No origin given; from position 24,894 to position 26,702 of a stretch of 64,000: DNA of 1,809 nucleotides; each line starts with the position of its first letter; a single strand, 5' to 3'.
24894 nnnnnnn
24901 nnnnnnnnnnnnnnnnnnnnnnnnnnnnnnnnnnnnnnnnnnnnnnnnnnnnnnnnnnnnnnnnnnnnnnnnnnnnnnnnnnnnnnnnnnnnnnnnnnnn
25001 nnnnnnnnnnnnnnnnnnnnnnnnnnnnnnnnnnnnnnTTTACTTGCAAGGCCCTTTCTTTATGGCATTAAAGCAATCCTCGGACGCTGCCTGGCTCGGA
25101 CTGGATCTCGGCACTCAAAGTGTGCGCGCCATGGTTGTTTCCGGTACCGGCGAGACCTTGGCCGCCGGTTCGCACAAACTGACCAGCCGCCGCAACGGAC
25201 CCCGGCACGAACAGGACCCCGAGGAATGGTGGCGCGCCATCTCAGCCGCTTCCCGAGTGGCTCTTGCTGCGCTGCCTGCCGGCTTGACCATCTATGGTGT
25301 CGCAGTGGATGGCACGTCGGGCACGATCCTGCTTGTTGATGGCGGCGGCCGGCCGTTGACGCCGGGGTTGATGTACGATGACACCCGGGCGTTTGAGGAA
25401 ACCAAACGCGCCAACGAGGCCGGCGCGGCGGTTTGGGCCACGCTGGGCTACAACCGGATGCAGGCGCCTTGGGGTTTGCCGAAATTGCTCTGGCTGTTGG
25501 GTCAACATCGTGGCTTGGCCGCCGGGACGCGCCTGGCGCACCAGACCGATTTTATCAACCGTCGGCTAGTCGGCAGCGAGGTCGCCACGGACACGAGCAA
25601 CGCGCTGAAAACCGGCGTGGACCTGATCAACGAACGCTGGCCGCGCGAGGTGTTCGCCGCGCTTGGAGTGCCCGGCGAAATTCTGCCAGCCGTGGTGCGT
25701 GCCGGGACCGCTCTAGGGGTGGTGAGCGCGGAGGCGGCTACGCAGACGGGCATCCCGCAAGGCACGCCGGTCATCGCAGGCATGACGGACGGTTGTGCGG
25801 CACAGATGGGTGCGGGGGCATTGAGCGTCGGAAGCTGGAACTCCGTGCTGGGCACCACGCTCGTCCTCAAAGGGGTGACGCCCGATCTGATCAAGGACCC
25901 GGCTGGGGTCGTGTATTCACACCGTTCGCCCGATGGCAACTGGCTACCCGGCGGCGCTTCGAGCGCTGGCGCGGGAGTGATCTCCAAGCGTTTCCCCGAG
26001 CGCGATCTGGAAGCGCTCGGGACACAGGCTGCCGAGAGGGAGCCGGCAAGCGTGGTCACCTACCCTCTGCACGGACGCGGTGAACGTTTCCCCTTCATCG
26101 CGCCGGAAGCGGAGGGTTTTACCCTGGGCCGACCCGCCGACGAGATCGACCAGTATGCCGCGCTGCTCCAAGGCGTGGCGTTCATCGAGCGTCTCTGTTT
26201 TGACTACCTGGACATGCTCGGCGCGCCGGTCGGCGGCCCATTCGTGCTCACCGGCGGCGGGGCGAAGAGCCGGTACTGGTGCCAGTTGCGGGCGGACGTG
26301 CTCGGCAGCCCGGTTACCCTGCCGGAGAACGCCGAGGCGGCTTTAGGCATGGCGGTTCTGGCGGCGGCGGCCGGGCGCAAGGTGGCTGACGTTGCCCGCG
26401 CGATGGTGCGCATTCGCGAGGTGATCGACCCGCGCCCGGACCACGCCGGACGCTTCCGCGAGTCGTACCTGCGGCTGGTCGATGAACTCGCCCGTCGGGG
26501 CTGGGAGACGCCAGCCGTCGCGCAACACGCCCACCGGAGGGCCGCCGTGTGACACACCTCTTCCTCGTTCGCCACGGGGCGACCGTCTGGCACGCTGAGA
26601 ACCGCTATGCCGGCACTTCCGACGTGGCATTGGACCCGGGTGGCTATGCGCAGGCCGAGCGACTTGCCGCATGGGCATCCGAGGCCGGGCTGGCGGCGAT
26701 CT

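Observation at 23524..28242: GC-rich four-gene cassette (two FGGY kinases, histidine phosphatase, 2-hydroxyacid dehydrogenase) inside a lower-GC transporter locus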

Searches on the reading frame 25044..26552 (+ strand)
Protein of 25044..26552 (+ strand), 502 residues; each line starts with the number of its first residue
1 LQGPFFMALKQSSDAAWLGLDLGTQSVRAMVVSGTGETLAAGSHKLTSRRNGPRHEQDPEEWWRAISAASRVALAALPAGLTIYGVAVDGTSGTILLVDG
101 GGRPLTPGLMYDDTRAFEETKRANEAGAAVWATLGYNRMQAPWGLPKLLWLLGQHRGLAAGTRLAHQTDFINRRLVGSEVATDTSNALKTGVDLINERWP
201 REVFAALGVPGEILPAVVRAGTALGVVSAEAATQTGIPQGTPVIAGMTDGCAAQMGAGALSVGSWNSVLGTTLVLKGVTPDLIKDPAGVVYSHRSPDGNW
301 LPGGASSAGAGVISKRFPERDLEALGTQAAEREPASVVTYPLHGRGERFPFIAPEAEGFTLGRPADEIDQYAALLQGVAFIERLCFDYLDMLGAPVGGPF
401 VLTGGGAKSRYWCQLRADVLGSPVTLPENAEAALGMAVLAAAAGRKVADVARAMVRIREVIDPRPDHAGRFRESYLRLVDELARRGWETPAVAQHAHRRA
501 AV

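Call 3: search_protein_families(library=ncbifam, proteins=[window:25044-26552:+])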
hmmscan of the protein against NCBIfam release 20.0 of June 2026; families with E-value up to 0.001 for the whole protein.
window:25044-26552:+ (502 aa): 11 families
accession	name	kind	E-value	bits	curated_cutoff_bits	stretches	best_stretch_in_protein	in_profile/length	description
TIGR01312.1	XylB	equivalog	6.4e-57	193.2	380.25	1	18-475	1-473/481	xylulokinase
NF008187.0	PRK10939.1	equivalog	2.3e-33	115.6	528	2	17-272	6-266/521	autoinducer-2 kinase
NF011601.0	PRK15027.1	equivalog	1.4e-32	112.7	912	1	17-452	2-444/484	xylulokinase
TIGR01314.1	gntK_FGGY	equivalog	6.5e-27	94.2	648.55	1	18-473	3-481/505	gluconokinase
NF003154.0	PRK04123.1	equivalog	1.4e-26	93.3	428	2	16-272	5-300/554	ribulokinase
TIGR01315.1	5C_CHO_kinase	subfamily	9.2e-23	80.7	408.7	2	17-257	2-263/541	FGGY family pentulose kinase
TIGR01311.1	glycerol_kin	equivalog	7.9e-20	70.6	590.35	1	19-272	5-265/496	glycerol kinase GlpK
TIGR02628.1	fuculo_kin_coli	equivalog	3.1e-19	69.3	470.9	2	145-262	134-258/465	L-fuculokinase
TIGR01234.1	L-ribulokinase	equivalog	3.7e-19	68.9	583.25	2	356-478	394-523/536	ribulokinase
NF000756.0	PRK00047.1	subfamily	1.8e-13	49.7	498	1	18-273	8-270/502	glycerol kinase GlpK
TIGR02627.1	rhamnulo_kin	equivalog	0.00023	19.9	527.95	0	158-234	145-221/454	rhamnulokinase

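Call 4: search_protein_families(library=pfam, proteins=[window:25044-26552:+])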
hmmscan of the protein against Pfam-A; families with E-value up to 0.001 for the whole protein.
window:25044-26552:+ (502 aa): 2 families
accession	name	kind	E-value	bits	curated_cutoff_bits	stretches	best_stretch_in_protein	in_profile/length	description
PF00370.27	FGGY_N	-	3.2e-33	115.8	28.8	1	17-256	2-245/245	FGGY family of carbohydrate kinases, N-terminal domain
PF02782.22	FGGY_C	-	1.5e-19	71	27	1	267-443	3-197/198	FGGY family of carbohydrate kinases, C-terminal domain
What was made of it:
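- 25062..26552 (+): FGGY kinase 2 (496 aa), of the SePSK/AtXK-1 (putative D-ribulokinase) type. Pfam (call 4).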

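Call 11: search_dna_similar(query=window:25044-26552:+, collection=plasmids, mode=protein, max_rows=15)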
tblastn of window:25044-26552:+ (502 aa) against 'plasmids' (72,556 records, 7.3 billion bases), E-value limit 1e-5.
Records with a match: 619; places in all: 862; records where one place covers at least 80% of the query: 539.
Best place of each record, by identity: 60-80% 1; <60% 618.
By first word of the organism name: Rhizobium 154; Sinorhizobium 75; Bacillus 35; Streptomyces 21; Pantoea 21; Shinella 19; Klebsiella 18; Agrobacterium 16; Deinococcus 14; Paracoccus 14; and 86 more.
By predicted mobility (MOB-suite, as given by PLSDB): non-mobilizable 417; conjugative 117; mobilizable 85.
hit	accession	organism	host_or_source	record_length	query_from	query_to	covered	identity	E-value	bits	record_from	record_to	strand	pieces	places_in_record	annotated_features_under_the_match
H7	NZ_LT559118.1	Nonomuraea gerenzanensis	-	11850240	17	487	94%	62.8%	7e-158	503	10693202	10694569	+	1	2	none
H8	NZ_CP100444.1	Streptomyces rimosus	pure culture,OTC cluster deletion ...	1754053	12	486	95%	59.3%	4e-136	441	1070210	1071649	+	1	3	record has no annotation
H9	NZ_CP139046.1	Streptomyces sp. KN37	whole organism,Kanas soil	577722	12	490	95%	58.2%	1e-140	454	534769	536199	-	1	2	FGGY family carbohydrate kinase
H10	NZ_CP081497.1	Streptomyces sp. BHT-5-2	whole organism,plant soil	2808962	17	490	94%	55.3%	5e-128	418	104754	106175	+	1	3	none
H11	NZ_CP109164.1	Streptomyces sp. NBC_01727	-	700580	18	487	94%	41.0%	4e-83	288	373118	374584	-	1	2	FGGY family carbohydrate kinase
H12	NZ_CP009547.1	Burkholderia sp. 2002721687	water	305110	8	429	84%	35.9%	1e-49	190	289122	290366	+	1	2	FGGY-family carbohydrate kinase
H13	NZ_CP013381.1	Burkholderia humptydooensis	water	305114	8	429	84%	35.9%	1e-49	190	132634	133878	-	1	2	FGGY-family carbohydrate kinase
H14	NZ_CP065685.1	Burkholderia humptydooensis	-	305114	8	429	84%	35.9%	1e-49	190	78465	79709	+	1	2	FGGY-family carbohydrate kinase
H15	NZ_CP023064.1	Sinorhizobium sp. CCBAU 05631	G.max,nodule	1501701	8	429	84%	35.5%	6e-42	167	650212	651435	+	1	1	record has no annotation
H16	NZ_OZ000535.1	Shinella sp. WSC3-e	-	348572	12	429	83%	35.5%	9e-41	164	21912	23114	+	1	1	FGGY-family carbohydrate kinase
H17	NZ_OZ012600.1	Shinella sp. WSD5-1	-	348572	12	429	83%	35.5%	9e-41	164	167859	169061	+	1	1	FGGY-family carbohydrate kinase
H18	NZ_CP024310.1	Sinorhizobium fredii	Phaseolus vulgaris,cell culture,plant ...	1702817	8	429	84%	35.0%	2e-41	166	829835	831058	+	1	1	record has no annotation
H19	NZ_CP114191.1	Aminobacter sp. NyZ550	-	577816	18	423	81%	36.2%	5e-45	177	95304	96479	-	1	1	FGGY-family carbohydrate kinase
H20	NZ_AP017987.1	Aminobacter sp. SS-2016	Lotus japoicus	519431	18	423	81%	36.2%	7e-45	176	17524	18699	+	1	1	FGGY-family carbohydrate kinase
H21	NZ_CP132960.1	Aminobacter niigataensis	cell culture,sediment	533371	18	423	81%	36.2%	7e-45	176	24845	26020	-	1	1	FGGY-family carbohydrate kinase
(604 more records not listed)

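Call 13: get_annotated_region(hit=H9, flank=9000)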
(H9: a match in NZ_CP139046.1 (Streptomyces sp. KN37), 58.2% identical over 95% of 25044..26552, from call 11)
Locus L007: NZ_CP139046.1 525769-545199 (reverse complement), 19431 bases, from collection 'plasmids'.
description: Streptomyces sp. KN37 plasmid unnamed2, complete sequence
organism: Streptomyces sp. KN37 (NCBI taxid 3090667)
taxonomy: Bacteria; Actinomycetota; Actinomycetes; Kitasatosporales; Streptomycetaceae; Streptomyces; Streptomyces sp. KN37
host: -; source: whole organism,Kanas soil; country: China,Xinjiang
typing (MOB-suite, as given by PLSDB): non-mobilizable
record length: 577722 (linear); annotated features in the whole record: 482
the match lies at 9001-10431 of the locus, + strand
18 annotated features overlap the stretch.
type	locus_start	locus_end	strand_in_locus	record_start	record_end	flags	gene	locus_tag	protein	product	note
CDS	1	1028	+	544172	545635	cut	-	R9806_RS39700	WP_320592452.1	oxygenase MpaB family protein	-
CDS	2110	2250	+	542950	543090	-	-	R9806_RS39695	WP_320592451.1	hypothetical protein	-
CDS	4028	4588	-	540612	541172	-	-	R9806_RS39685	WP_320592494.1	choice-of-anchor C family protein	-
CDS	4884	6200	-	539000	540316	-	-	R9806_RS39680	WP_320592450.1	MFS transporter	-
CDS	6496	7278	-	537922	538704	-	-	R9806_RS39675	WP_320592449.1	DeoR/GlpR family DNA-binding transcription regulator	-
CDS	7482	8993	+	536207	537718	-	-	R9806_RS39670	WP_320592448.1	FGGY-family carbohydrate kinase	GO:0016310 - phosphorylation [Evidence IEA]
CDS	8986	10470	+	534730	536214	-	-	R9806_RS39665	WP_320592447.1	FGGY family carbohydrate kinase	GO:0005975 - carbohydrate metabolic process [Evidence IEA]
CDS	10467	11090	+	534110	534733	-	-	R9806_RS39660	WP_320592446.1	histidine phosphatase family protein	-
CDS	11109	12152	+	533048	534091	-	-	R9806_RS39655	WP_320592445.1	2-hydroxyacid dehydrogenase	-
CDS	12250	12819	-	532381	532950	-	-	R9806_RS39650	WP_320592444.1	hypothetical protein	-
CDS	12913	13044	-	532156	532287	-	-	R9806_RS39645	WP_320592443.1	hypothetical protein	-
CDS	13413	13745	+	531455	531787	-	-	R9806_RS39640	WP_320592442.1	hypothetical protein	-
CDS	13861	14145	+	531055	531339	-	-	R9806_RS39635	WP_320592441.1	hypothetical protein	-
CDS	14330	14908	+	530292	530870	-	-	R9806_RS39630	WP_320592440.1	hypothetical protein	-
CDS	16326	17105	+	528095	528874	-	-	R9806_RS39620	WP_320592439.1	SDR family oxidoreductase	-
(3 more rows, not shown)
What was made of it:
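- Closest known: Corynebacterium glutamicum arabitol regulon. Same: Streptomyces copies of the quartet also carry DeoR plus an MFS permease (call 13).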

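Call 14: get_annotated_region(hit=H11, flank=9000)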
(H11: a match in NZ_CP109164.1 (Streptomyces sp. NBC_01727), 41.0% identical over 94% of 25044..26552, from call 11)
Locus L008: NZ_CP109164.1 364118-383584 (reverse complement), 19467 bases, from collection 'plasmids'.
description: Streptomyces sp. NBC_01727 plasmid unnamed1, complete sequence
organism: Streptomyces sp. NBC_01727 (NCBI taxid 2975924)
taxonomy: Bacteria; Actinomycetota; Actinomycetes; Kitasatosporales; Streptomycetaceae; Streptomyces; Streptomyces sp. NBC 01727
host: -; source: -; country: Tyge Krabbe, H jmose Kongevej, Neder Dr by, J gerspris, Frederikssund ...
typing (MOB-suite, as given by PLSDB): non-mobilizable
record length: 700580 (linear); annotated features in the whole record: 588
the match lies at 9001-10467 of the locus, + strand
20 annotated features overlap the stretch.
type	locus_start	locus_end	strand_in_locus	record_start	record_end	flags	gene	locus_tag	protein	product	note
CDS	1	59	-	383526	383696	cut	-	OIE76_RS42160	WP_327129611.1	hypothetical protein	-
CDS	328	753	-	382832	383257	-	-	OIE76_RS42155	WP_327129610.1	MerR family transcriptional regulator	GO:0006355 - regulation of DNA-templated transcription [Evidence IEA]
CDS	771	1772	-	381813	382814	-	-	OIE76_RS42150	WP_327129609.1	NADP-dependent oxidoreductase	-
CDS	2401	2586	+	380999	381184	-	-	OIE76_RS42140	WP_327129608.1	DUF1737 domain-containing protein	-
CDS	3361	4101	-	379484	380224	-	-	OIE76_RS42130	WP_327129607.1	methyltransferase domain-containing protein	-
CDS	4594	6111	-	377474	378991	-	-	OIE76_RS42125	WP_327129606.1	FGGY-family carbohydrate kinase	GO:0016310 - phosphorylation [Evidence IEA]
CDS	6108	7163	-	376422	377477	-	-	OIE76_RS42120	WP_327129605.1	2-hydroxyacid dehydrogenase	-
CDS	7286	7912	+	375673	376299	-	-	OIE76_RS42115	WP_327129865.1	histidine phosphatase family protein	-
CDS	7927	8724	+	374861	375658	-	-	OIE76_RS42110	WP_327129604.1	DeoR/GlpR family DNA-binding transcription regulator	-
CDS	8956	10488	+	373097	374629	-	-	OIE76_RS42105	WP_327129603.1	FGGY family carbohydrate kinase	GO:0005975 - carbohydrate metabolic process [Evidence IEA]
CDS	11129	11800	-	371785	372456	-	-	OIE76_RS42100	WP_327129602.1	hypothetical protein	-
CDS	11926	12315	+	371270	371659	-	-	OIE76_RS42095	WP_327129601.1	hypothetical protein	-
CDS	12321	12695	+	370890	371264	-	-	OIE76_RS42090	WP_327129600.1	DUF6262 family protein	-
CDS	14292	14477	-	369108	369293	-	-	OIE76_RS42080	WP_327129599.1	hypothetical protein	-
CDS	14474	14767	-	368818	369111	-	-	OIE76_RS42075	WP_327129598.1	hypothetical protein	-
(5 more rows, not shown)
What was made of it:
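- A paralogous Streptomyces set is split as [FGGY1-DH] and [HisPhos-DeoR-FGGY2] (call 14).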

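Call 18: find_homologous_proteins(query=window:25062-26552:+, max_evalue=1e-30)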
Query window:25062-26552:+ (496 aa): 4711 proteins with E <= 1e-30 among 8000 candidates; the best 120 are listed.
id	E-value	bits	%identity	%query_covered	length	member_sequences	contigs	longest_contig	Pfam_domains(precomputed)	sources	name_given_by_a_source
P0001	0.0e+0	1099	100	100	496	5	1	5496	PF00370.28,PF02782.23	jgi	jgi:sugar (pentulose or hexulose) kinase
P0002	0.0e+0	1049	96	100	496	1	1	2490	PF00370.28,PF02782.23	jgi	jgi:D-ribulokinase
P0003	0.0e+0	1043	96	100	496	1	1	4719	PF00370.28,PF02782.23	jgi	jgi:D-ribulokinase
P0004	0.0e+0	1022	93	100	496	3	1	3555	PF00370.28,PF02782.23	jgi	jgi:sugar (pentulose or hexulose) kinase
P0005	3.8e-296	1000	91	98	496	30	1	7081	PF00370.28,PF02782.23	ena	-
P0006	8.3e-294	993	91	98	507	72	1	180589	PF00370.28,PF02782.23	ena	-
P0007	2.9e-293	991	91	98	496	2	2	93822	PF00370.28,PF02782.23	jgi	jgi:sugar (pentulose or hexulose) kinase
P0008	7.1e-293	990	90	100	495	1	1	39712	PF00370.28,PF02782.23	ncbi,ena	-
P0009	1.1e-291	986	90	100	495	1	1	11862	PF00370.28,PF02782.23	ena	-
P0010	1.2e-290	982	90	97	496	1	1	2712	PF00370.28,PF02782.23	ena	-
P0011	2.5e-290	981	90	97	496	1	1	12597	PF00370.28,PF02782.23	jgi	jgi:D-ribulokinase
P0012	6.3e-290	980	90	97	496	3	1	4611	PF00370.28,PF02782.23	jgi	-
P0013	2.0e-289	978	89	100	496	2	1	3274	PF00370.28,PF02782.23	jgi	jgi:sugar (pentulose or hexulose) kinase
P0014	3.4e-289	977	89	97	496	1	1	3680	PF00370.28,PF02782.23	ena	-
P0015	4.0e-289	977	90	98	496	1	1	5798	PF00370.28,PF02782.23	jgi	jgi:D-ribulokinase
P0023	2.1e-285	965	87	100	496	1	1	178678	PF00370.28,PF02782.23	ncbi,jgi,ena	jgi:D-ribulokinase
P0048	1.5e-270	916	82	100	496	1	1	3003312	PF00370.28,PF02782.23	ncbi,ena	-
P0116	6.8e-222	755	70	98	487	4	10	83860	PF00370.28,PF02782.23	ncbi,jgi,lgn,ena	ncbi:MAG: FGGY-family carbohydrate kinase [Candidatus Korobacteraceae bacterium]|jgi:sugar (pentulos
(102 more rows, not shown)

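Call 19: find_encoding_contigs(protein=P0048, flank=10000, max_places=2)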
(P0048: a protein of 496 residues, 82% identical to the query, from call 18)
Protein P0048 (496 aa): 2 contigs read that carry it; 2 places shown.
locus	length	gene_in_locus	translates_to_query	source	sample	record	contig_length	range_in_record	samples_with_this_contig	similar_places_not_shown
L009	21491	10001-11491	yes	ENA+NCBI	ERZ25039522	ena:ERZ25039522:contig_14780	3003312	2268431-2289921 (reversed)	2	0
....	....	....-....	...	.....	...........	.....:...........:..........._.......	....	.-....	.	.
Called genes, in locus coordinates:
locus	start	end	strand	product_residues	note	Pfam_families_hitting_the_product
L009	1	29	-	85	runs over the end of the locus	PF01541:GIY-YIG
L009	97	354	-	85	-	PF01541:GIY-YIG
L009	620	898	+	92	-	-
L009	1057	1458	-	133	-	-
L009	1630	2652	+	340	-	PF00356:LacI, PF00532:Peripla_BP_1, PF13407:Peripla_BP_4, PF13377:Peripla_BP_3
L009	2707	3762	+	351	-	PF02653:BPD_transp_2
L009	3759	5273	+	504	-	PF00005:ABC_tran, PF13304:AAA_21 (faint), PF00005:ABC_tran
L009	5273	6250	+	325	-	PF02653:BPD_transp_2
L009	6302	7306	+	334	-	PF13407:Peripla_BP_4, PF13458:Peripla_BP_6 (weak)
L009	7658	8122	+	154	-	-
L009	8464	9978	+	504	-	PF00370:FGGY_N, PF02782:FGGY_C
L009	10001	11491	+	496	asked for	PF00370:FGGY_N, PF02782:FGGY_C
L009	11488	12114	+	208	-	PF00300:His_Phos_1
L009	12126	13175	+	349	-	PF00389:2-Hacid_dh, PF02826:2-Hacid_dh_C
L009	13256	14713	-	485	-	PF13396:PLDc_N, PF13091:PLDc_2, PF00614:PLDc (weak)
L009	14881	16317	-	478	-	PF00890:FAD_binding_2 (weak), PF01266:DAO (weak), PF03486:HI0933_like (weak), PF07992:Pyr_redox_2, PF12831:FAD_oxidored, PF13450:NAD_binding_8 (weak), PF00070:Pyr_redox, PF02852:Pyr_redox_dim, +3 more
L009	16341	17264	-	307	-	PF00126:HTH_1, PF03466:LysR_substrate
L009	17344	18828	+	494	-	PF01266:DAO (weak), PF07992:Pyr_redox_2, PF13454:NAD_binding_9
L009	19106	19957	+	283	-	PF02805:Ada_Zn_binding, PF00165:HTH_AraC, PF12833:HTH_18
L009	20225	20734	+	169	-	PF13532:2OG-FeII_Oxy_2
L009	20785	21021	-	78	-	-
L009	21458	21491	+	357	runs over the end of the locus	PF14224:DUF4331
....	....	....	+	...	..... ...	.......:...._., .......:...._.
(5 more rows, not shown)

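Call 20: find_encoding_contigs(protein=P0116, flank=10000, max_places=2)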
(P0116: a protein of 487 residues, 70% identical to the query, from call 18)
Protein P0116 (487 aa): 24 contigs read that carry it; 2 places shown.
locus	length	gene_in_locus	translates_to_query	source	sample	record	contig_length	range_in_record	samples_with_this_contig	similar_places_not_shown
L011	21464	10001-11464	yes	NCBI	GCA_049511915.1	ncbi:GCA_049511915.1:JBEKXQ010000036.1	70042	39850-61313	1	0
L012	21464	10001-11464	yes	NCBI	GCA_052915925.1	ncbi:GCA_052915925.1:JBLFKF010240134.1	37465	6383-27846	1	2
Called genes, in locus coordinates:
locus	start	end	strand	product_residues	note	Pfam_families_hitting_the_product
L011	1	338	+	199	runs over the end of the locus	PF02482:Ribosomal_S30AE, PF16321:Ribosom_S30AE_C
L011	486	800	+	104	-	-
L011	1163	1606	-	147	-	-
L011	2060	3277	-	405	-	PF05694:SBP56 (faint)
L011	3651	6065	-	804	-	-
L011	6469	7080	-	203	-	-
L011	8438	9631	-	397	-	PF01734:Patatin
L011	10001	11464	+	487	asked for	PF00370:FGGY_N, PF02782:FGGY_C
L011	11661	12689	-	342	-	PF00485:PRK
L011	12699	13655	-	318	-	PF13401:AAA_22 (faint), PF00004:AAA, PF07728:AAA_5 (weak), PF17866:AAA_lid_6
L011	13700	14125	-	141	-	PF00101:RuBisCO_small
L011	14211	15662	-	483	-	PF02788:RuBisCO_large_N, PF00016:RuBisCO_large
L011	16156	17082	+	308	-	-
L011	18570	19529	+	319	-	PF00108:Thiolase_N, PF08545:ACP_syn_III, PF08541:ACP_syn_III_C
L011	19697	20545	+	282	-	PF02737:3HCDH_N, PF03446:NAD_binding_2 (faint), PF00725:3HCDH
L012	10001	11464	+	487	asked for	PF00370:FGGY_N, PF02782:FGGY_C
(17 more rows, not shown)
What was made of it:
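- Closest known: SePSK. Different: A 70% homologue of FGGY2 also stands alone, beside PRK-CbbX-RuBisCO, in Korobacteraceae (call 20).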
